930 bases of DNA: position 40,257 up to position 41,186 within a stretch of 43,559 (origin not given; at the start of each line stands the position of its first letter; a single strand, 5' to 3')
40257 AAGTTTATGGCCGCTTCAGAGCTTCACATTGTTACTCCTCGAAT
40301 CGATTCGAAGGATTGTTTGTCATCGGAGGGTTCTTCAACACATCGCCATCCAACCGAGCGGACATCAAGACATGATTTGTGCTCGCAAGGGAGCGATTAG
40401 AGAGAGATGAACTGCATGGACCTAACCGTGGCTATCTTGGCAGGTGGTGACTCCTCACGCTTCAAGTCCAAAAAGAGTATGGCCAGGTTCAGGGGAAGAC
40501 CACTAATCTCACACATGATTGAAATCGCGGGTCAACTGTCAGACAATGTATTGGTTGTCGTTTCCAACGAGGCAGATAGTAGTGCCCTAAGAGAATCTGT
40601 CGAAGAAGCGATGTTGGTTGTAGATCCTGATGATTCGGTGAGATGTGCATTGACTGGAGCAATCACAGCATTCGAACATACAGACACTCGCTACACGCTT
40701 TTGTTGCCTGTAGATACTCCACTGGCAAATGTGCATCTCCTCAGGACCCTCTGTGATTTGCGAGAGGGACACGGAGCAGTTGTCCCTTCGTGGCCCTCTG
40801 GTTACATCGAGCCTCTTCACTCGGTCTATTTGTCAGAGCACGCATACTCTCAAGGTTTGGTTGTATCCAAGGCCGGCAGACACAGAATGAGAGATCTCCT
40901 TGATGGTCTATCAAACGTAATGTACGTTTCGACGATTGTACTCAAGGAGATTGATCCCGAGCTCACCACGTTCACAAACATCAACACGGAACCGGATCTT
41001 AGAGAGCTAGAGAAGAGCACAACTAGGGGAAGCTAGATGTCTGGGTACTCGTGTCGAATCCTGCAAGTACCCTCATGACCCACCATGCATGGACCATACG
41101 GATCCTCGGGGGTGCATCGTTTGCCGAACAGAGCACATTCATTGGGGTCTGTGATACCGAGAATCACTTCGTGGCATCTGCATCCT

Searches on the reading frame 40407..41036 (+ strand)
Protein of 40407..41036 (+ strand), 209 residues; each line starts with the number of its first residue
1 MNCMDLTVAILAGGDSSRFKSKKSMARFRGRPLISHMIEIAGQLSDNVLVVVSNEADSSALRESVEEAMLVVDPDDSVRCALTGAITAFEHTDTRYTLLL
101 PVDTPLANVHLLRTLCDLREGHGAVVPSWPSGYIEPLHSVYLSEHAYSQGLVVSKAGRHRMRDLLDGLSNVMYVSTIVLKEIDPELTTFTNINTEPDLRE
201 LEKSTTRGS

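Call 59: search_protein_families(library=pfam, proteins=[window:40407-41036:+], max_evalue=0.001)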
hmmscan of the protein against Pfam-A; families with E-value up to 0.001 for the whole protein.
window:40407-41036:+ (209 aa): 1 family
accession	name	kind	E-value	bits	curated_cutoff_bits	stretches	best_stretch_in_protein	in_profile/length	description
PF12804.13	NTP_transf_3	-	2.4e-25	90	27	1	9-165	2-154/160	MobA-like NTP transferase domain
